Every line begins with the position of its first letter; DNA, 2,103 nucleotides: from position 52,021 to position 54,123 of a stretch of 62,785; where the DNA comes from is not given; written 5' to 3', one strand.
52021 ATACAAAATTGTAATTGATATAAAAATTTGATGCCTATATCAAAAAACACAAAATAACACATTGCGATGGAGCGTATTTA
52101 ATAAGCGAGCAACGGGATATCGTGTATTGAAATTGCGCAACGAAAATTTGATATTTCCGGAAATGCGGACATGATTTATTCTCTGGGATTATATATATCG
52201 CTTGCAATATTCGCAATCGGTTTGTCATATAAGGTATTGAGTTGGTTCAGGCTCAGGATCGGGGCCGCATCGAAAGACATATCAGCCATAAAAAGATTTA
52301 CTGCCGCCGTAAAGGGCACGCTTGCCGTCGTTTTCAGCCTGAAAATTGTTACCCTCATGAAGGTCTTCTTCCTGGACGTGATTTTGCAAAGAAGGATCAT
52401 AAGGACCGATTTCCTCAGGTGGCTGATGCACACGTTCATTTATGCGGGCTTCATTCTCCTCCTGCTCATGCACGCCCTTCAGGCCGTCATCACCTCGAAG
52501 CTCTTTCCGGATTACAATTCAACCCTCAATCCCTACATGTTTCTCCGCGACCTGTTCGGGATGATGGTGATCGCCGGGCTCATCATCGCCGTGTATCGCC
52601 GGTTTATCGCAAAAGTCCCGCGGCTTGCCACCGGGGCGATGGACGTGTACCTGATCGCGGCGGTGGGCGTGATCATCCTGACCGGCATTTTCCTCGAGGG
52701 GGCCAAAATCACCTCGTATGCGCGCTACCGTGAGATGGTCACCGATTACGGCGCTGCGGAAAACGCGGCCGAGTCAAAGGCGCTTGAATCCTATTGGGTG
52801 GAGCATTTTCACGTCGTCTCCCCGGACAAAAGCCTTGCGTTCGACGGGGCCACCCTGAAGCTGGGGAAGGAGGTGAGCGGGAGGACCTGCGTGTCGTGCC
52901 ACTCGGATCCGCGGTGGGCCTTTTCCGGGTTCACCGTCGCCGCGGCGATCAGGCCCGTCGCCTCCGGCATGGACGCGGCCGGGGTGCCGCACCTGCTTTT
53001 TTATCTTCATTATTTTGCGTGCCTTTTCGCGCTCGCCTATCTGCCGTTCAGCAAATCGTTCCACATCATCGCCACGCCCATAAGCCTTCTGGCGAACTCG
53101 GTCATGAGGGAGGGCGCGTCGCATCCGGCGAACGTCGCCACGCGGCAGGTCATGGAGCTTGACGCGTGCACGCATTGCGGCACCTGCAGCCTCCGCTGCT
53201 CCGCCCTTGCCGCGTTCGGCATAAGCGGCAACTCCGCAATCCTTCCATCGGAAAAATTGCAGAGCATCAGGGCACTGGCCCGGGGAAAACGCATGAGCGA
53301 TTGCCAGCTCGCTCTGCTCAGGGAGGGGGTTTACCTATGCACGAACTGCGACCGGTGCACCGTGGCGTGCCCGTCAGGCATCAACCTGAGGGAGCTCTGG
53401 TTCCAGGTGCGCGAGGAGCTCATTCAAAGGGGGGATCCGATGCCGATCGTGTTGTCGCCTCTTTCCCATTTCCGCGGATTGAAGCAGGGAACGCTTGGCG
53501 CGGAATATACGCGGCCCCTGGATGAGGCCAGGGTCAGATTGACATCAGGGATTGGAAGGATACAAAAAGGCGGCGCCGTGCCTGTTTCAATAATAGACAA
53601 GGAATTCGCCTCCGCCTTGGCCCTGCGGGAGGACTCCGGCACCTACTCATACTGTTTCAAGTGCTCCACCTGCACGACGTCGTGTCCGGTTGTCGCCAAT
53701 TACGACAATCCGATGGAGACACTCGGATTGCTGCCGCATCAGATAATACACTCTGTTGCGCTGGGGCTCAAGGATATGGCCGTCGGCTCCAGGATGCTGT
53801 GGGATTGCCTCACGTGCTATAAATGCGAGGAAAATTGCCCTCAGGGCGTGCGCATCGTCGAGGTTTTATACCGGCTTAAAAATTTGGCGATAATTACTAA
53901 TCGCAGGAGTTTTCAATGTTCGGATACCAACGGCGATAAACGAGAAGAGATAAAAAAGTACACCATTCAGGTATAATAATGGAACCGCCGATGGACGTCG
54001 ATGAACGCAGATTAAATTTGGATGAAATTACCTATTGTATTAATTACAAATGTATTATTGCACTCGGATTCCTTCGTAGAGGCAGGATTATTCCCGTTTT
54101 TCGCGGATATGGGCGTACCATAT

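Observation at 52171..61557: Formate-linked Hdr module combining a membrane cytochrome-b/HdrC fusion, HdrB, a double HdrA, MvhD and a cytoplasmic Sec-FdhA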

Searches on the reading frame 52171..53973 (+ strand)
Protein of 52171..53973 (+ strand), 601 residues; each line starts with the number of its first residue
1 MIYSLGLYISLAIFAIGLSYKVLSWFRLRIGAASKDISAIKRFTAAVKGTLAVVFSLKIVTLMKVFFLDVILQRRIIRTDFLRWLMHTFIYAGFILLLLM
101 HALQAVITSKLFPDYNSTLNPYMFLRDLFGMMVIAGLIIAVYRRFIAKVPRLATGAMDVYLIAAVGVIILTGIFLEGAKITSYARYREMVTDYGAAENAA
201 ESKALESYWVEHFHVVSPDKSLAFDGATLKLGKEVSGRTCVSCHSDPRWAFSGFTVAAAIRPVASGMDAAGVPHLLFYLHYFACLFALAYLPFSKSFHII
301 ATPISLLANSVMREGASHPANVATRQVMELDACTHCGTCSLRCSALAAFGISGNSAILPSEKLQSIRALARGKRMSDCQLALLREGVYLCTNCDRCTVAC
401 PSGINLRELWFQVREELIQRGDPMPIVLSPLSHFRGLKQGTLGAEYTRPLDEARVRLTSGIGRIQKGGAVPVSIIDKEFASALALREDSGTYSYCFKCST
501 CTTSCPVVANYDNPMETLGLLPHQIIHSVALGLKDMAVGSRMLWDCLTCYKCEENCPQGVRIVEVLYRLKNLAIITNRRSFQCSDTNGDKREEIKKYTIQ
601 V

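Call 9: search_protein_families(library=pfam, max_evalue=0.01, proteins=[window:52171-53973:+])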
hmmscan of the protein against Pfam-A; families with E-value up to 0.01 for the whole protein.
seq(601 aa): 12 families
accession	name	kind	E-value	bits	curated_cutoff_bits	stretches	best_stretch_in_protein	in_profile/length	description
PF13183.11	Fer4_8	-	3.5e-20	72.7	27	2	493-560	3-68/68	4Fe-4S dicluster domain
PF13187.11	Fer4_9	-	1.9e-15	57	27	1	494-559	1-50/52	4Fe-4S dicluster domain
PF13237.11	Fer4_10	-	1.1e-14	54.5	25.5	2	493-557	7-53/53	4Fe-4S dicluster domain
PF13534.11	Fer4_17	-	9.4e-14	52.1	22.2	2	495-560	2-60/61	4Fe-4S dicluster domain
PF12838.12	Fer4_7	-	2.7e-07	31.4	27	1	495-560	2-52/52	4Fe-4S dicluster domain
PF13484.11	Fer4_16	-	9.8e-07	29.9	30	0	390-404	2-16/66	4Fe-4S double cluster binding domain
PF02665.19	Nitrate_red_gam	-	4.9e-06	26.8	22.9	1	79-193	41-156/217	Nitrate reductase gamma subunit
PF00037.32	Fer4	-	5.6e-05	23.2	21.1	0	389-403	7-21/24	4Fe-4S binding domain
PF12837.12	Fer4_6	-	7.2e-05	23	25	0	389-403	8-22/24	4Fe-4S binding domain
PF12797.12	Fer4_2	-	0.00042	20.5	24.5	0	326-344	3-21/22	4Fe-4S binding domain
PF13746.11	Fer4_18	-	0.00046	20.8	27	0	385-408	56-79/114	4Fe-4S dicluster domain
PF12800.12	Fer4_4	-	0.0088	16.8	24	0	389-403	3-17/17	4Fe-4S binding domain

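Call 14: search_solved_structures(query=window:52171-53973:+, max_evalue=1, show_alignments=3)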
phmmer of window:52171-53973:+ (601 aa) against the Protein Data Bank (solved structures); distinct sequences matched with E-value up to 1: 29.
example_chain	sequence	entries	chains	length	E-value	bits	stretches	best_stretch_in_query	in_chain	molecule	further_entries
8rvv_C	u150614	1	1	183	5.1e-16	61.7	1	474-573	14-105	H(2):CoB-CoM heterodisulfide,ferredoxin reductase subunit C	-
8rvu_c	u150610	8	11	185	5.2e-16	61.7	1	474-573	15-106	H(2):CoB-CoM heterodisulfide,ferredoxin reductase subunit C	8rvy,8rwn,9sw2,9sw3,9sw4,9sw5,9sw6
5odc_C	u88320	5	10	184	7.5e-11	44.7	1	492-574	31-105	Heterodisulfide reductase, subunit C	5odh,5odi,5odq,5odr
9sfi_E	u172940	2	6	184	1.3e-10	43.9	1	490-574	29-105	H(2)/formate:CoB-CoM heterodisulfide,ferredoxin reductase subunit C2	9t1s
7bkb_C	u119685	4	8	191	2.5e-09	39.6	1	485-574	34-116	CoB--CoM heterodisulfide reductase subunit C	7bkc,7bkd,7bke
6lum_B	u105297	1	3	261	2.1e-05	26.7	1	493-572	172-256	Succinate dehydrogenase subunit B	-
2fug_9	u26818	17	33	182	0.002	20.1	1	485-563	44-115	NADH-quinone oxidoreductase chain 9 | NADH-QUINONE OXIDOREDUCTASE SUBUNIT 9 | NADH-quinone oxidoreductase subunit I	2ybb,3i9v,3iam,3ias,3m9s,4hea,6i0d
8rvu_E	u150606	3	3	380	0.0049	18.9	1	477-570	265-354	Formate dehydrogenase, beta subunit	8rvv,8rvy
9lay_B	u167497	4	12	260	0.022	16.7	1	320-418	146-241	4Fe-4S ferredoxin iron-sulfur binding domain protein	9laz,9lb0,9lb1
5xmj_B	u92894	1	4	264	0.023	16.6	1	323-410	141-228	Succinate dehydrogenase iron-sulfur subunit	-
9t1s_M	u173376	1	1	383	0.052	15.5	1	485-570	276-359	formate dehydrogenase (coenzyme F420)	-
2wp9_B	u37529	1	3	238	0.057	15.3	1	328-420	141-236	SUCCINATE DEHYDROGENASE IRON-SULFUR SUBUNIT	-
6uz8_A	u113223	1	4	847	0.061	15.2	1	35-126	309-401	Short transient receptor potential channel 6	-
6uza_A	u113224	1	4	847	0.061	15.2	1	35-126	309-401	Short transient receptor potential channel 6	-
5yx9_A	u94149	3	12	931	0.07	15.1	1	35-126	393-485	Short transient receptor potential channel 6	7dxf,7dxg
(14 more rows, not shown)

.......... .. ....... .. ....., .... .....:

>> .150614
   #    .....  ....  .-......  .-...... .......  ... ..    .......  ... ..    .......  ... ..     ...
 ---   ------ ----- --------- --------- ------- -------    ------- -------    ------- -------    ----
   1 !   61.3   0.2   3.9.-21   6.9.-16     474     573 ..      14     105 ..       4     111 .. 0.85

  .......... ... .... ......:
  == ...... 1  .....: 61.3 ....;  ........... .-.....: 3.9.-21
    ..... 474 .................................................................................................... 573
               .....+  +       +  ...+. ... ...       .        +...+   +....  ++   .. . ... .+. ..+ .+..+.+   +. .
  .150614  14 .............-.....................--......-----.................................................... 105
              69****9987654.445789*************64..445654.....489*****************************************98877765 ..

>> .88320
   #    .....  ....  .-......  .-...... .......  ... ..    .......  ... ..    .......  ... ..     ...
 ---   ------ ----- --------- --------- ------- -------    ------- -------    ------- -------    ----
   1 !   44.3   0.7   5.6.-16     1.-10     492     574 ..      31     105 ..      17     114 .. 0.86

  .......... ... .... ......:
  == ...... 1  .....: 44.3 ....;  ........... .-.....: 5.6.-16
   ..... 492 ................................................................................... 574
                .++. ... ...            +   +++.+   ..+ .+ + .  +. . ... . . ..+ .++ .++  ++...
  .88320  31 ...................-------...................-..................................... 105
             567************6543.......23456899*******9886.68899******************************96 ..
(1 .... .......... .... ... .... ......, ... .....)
